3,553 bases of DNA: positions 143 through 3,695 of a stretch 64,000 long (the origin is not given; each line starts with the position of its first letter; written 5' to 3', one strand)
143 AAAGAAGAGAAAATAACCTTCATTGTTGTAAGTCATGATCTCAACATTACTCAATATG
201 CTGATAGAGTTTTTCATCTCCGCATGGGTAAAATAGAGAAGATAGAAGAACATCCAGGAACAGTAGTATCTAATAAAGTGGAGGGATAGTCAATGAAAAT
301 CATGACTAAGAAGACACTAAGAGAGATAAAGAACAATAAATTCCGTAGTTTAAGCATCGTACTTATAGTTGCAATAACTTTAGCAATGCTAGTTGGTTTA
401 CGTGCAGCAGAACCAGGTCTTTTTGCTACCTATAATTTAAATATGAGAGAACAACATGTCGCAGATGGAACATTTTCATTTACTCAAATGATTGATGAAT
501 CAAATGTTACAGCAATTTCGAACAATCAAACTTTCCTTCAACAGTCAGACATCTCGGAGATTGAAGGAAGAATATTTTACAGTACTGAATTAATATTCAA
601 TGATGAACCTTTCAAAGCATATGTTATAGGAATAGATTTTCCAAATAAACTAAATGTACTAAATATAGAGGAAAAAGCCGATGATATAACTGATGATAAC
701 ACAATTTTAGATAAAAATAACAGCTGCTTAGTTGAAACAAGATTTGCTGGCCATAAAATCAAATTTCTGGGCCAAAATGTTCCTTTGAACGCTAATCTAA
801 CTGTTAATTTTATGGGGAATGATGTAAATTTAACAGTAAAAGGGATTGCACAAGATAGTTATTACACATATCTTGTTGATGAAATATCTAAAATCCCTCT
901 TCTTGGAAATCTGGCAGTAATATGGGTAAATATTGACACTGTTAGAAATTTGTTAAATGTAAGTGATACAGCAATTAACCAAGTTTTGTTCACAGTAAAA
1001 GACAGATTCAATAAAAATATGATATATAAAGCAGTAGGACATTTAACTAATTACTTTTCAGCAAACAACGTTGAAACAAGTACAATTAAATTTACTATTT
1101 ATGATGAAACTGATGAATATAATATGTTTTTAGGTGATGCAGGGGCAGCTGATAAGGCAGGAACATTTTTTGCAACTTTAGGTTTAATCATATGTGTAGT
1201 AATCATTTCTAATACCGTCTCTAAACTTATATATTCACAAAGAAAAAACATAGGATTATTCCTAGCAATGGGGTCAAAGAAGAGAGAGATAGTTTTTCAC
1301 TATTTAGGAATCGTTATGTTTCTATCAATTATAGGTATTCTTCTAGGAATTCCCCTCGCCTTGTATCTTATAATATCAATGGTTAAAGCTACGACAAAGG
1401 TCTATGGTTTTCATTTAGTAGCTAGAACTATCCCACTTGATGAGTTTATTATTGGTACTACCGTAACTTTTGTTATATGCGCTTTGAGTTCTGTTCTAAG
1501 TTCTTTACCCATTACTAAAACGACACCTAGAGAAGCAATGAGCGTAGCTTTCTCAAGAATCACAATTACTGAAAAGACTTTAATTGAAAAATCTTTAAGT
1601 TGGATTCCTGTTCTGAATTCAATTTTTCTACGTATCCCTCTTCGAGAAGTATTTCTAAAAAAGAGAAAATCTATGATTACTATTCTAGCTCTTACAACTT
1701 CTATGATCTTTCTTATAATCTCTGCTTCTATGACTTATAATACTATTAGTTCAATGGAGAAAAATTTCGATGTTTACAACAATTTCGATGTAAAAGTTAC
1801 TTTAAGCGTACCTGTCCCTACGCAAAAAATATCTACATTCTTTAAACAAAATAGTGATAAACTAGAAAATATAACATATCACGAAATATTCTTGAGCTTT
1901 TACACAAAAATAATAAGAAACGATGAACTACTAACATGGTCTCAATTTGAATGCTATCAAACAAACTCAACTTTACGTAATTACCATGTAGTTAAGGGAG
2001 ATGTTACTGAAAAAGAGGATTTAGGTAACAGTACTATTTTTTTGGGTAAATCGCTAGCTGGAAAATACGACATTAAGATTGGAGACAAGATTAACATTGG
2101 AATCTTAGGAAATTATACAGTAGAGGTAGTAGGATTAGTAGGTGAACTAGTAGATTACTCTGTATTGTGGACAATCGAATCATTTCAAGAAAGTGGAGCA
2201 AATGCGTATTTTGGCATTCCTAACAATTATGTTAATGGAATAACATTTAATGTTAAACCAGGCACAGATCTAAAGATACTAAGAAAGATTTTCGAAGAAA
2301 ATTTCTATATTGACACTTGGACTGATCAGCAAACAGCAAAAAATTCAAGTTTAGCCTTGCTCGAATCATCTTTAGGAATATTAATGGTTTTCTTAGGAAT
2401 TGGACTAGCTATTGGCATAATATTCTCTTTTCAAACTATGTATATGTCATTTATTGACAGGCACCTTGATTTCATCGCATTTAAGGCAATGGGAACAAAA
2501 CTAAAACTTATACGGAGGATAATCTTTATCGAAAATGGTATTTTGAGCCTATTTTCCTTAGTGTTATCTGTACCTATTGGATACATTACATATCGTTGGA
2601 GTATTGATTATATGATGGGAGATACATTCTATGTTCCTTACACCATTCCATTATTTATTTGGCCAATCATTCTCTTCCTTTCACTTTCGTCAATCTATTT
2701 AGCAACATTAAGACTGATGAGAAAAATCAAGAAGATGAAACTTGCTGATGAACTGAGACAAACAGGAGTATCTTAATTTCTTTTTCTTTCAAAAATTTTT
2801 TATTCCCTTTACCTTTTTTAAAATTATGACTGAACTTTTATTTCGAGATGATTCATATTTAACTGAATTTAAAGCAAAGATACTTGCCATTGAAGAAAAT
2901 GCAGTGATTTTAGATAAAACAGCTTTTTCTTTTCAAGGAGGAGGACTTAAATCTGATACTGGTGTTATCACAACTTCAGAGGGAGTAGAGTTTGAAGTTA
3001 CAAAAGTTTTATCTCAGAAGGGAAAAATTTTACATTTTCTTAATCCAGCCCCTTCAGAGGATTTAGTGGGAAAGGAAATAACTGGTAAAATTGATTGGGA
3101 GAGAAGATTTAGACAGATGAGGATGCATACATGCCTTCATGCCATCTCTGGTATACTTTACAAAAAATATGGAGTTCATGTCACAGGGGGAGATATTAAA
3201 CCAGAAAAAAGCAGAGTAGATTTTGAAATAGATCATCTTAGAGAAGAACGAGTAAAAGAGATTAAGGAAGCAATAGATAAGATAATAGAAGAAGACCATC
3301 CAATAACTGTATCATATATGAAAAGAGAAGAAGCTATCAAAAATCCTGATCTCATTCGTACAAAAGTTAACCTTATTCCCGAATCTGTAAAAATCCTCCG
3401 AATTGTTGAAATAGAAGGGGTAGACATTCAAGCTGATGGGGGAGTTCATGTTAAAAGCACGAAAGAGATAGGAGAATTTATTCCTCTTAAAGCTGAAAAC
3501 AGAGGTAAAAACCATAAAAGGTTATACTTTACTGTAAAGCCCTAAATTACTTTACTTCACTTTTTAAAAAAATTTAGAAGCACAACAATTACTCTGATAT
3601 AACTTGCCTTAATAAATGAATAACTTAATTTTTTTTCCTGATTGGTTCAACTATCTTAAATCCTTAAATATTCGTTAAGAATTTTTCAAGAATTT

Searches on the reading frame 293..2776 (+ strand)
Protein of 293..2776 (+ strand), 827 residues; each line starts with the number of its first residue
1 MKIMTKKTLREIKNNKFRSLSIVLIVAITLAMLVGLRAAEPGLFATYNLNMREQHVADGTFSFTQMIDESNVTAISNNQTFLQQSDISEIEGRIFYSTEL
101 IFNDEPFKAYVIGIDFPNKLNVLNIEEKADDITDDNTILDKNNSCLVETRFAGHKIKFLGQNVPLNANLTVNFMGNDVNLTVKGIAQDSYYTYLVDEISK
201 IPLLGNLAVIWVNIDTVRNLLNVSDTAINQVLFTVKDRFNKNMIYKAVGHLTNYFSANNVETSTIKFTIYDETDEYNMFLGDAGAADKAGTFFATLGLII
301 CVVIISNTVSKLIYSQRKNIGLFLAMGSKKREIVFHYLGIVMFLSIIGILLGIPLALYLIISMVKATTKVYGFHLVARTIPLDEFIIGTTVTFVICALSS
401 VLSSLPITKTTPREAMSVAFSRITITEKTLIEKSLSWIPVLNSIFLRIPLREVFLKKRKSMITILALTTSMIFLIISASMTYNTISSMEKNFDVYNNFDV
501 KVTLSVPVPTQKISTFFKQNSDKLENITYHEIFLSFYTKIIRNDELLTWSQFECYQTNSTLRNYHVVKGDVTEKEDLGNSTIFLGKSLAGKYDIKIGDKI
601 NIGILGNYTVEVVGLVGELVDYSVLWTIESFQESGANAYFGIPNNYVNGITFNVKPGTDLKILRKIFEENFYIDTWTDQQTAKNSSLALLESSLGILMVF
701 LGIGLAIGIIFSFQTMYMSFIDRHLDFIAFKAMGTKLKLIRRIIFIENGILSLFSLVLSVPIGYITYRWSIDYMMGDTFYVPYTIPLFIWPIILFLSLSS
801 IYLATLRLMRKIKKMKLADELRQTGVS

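Call 27: search_protein_families(library=pfam, proteins=[window:293-2776:+], max_evalue=0.001)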
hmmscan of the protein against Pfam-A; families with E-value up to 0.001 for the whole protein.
window:293-2776:+ (827 aa): 2 families
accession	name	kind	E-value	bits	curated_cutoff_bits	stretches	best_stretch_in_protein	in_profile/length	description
PF02687.27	FtsX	-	2.6e-21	76.3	25.5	2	292-412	2-120/120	FtsX-like permease C-terminal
PF12704.14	MacB_PCD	-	1.3e-07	32.5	27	1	460-663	1-200/207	MacB-like periplasmic core domain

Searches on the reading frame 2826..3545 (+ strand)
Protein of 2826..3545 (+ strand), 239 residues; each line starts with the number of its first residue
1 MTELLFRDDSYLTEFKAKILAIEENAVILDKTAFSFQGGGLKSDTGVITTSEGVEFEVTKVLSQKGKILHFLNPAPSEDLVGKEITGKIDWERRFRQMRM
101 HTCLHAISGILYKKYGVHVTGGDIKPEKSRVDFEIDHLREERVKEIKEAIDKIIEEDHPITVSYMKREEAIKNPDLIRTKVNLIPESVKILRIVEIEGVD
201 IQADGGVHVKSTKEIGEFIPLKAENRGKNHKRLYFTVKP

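Call 27: search_protein_families(library=pfam, proteins=[window:2826-3545:+], max_evalue=0.001)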
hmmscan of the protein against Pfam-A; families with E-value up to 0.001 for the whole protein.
window:2826-3545:+ (239 aa): 2 families
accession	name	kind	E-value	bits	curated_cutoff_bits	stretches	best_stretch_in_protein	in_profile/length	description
PF01411.24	tRNA-synt_2c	-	1.8e-11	43.7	30.3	1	13-93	473-552/552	tRNA synthetases class II (A)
PF07973.19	tRNA_SAD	-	7e-11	42.4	24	1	191-234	1-44/44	Threonyl and Alanyl tRNA synthetase second additional domain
